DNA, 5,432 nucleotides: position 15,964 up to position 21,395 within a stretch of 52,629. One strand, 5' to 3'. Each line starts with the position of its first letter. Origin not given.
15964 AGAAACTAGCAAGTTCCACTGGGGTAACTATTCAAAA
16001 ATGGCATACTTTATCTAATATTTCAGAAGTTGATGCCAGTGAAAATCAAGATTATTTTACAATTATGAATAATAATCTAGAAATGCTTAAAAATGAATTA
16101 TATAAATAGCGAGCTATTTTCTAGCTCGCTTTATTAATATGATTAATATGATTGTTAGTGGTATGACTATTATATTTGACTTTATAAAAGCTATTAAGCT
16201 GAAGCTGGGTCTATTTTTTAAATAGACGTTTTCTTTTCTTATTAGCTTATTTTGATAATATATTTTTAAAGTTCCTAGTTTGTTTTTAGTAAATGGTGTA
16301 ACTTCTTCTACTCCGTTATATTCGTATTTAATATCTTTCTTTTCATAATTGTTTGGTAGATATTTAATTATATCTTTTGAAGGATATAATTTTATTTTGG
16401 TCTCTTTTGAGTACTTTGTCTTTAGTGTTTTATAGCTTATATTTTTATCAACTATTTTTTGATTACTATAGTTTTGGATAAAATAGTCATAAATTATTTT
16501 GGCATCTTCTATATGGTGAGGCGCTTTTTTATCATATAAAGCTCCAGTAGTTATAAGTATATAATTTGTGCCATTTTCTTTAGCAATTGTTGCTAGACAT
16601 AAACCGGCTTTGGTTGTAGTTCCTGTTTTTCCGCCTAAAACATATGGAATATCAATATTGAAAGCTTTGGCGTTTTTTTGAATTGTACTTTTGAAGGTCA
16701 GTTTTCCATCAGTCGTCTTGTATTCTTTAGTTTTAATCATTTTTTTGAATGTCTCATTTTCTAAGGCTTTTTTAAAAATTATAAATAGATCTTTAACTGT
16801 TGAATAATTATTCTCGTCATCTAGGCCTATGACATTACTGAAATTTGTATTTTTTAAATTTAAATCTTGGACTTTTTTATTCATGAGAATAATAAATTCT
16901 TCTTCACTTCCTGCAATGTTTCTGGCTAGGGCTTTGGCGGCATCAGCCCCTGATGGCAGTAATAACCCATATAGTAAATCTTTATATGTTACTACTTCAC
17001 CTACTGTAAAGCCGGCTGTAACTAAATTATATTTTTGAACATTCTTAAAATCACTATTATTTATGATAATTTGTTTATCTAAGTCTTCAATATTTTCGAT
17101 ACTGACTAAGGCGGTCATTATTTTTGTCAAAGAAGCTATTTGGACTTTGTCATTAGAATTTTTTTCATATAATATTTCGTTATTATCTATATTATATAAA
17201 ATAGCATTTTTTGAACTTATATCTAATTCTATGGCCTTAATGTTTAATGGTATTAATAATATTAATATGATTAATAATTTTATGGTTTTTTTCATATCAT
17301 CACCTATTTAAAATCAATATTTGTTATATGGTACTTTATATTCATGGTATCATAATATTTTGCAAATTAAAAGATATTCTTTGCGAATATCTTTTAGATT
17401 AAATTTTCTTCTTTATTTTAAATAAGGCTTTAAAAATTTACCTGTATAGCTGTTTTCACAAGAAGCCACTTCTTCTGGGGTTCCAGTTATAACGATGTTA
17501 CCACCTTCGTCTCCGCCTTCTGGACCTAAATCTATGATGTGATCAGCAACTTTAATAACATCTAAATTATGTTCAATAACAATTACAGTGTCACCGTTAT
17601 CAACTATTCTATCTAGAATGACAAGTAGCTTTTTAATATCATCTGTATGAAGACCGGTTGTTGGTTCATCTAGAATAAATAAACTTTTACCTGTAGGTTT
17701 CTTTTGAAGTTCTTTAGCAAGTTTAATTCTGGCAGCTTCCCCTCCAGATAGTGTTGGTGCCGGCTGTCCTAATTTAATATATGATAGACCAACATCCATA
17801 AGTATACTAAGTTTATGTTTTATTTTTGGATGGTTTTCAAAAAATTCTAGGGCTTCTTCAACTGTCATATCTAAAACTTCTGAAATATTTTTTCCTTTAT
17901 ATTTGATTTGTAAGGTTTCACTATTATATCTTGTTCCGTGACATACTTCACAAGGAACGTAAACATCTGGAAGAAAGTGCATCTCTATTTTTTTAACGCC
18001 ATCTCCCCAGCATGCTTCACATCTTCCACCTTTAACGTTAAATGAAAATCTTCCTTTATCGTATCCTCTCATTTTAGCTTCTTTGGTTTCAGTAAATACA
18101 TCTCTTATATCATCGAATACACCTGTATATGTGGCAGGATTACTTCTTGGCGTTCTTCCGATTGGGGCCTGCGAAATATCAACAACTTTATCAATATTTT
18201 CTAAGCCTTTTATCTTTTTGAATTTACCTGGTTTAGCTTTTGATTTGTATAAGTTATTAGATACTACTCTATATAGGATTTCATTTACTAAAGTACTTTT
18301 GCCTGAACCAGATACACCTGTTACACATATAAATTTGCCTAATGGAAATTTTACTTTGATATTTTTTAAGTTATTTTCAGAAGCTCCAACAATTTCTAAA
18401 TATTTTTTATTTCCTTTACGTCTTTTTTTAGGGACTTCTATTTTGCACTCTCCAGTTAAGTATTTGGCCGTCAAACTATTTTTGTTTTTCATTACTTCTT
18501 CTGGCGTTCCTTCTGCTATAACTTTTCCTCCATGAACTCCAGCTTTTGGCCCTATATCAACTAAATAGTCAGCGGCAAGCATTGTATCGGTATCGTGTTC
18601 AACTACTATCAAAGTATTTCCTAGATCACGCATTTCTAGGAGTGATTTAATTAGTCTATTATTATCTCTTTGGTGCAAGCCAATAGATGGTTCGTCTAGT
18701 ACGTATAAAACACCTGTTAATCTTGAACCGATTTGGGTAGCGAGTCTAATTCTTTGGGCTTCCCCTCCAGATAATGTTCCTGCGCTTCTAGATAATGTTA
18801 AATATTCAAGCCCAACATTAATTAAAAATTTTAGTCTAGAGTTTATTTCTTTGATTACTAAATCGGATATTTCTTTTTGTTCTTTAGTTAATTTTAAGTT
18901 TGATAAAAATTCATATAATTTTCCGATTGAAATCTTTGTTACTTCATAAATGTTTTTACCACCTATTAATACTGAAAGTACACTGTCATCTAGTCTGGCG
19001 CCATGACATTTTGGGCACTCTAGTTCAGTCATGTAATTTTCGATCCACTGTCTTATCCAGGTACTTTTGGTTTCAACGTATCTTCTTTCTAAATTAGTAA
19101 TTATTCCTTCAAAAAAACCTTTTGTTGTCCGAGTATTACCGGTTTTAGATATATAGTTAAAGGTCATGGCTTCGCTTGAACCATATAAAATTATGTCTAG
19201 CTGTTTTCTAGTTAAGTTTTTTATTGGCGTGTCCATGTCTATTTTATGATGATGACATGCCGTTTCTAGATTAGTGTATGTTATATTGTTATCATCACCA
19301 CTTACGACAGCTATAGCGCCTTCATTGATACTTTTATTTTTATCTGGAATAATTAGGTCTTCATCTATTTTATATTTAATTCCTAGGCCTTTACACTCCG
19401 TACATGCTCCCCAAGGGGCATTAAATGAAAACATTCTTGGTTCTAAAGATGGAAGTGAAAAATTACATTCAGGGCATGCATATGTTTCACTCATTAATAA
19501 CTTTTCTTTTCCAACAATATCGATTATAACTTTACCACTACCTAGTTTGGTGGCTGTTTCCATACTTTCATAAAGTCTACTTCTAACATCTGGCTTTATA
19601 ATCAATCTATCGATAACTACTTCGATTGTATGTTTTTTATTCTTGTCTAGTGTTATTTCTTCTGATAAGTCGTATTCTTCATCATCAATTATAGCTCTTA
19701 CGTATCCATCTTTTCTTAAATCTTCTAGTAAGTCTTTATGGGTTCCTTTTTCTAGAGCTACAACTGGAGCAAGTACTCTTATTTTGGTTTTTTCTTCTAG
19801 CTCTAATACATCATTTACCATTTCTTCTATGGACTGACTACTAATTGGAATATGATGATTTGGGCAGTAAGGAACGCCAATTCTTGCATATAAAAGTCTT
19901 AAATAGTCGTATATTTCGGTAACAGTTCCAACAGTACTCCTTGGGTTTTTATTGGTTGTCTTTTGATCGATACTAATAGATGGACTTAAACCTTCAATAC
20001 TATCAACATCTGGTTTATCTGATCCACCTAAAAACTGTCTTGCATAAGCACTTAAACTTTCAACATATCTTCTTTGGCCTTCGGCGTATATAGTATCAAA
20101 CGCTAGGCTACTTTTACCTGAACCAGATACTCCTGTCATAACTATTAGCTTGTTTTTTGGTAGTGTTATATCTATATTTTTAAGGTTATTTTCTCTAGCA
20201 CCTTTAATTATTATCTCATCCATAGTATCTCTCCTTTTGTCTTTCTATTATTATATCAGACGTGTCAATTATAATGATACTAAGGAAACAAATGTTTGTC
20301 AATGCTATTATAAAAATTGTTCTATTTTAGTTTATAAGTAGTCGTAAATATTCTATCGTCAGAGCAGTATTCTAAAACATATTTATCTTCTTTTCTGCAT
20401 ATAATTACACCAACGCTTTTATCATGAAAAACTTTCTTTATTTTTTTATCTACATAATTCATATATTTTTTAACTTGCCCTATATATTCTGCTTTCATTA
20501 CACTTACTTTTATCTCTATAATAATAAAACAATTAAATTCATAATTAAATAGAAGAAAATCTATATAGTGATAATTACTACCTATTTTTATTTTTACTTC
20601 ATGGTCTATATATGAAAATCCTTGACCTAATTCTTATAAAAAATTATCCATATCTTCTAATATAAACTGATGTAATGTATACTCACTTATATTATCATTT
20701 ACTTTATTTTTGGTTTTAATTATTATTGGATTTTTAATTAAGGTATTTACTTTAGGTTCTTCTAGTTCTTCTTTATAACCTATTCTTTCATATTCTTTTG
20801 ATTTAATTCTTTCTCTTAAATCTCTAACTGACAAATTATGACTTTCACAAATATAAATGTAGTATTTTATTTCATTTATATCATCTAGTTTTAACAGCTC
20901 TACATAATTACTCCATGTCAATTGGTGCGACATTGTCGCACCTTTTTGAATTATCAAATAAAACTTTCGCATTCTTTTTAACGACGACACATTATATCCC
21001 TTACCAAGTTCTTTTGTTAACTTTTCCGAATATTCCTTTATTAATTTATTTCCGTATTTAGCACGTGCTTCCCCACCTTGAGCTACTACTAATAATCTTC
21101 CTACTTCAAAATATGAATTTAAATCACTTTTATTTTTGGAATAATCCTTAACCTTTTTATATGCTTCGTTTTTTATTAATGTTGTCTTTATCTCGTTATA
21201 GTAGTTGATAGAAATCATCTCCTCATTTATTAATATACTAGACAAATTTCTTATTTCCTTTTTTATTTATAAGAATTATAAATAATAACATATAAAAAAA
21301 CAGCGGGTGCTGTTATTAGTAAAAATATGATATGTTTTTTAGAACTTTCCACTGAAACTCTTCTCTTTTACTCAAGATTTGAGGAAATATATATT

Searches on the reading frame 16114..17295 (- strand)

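Call 27: search_protein_families(library=pfam, proteins=[window:16114-17295:-], max_evalue=0.001)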
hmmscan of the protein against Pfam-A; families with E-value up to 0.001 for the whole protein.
window:16114-17295:- (393 aa): 2 families
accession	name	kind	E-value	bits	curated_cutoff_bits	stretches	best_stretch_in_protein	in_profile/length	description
PF00768.25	Peptidase_S11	-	1.1e-48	166.2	27.6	1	23-252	7-237/239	D-alanyl-D-alanine carboxypeptidase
PF07943.18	PBP5_C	-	6.4e-05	23.5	21.2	1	276-361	1-87/91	Penicillin-binding protein 5, C-terminal domain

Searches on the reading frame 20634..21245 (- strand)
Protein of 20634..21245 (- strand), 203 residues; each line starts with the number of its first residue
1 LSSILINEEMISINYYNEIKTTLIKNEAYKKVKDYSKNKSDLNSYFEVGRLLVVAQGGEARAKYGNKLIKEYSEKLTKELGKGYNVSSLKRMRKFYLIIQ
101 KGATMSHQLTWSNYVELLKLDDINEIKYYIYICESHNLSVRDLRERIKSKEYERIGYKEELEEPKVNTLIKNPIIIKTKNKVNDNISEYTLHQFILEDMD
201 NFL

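Call 27: search_protein_families(library=pfam, proteins=[window:20634-21245:-], max_evalue=0.001)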
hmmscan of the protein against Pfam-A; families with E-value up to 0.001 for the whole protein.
window:20634-21245:- (203 aa): 1 family
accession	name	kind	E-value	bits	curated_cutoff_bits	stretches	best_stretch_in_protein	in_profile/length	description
PF17761.7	DUF1016_N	-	4.5e-29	101.7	32.8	1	37-154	17-137/137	DUF1016 N-terminal domain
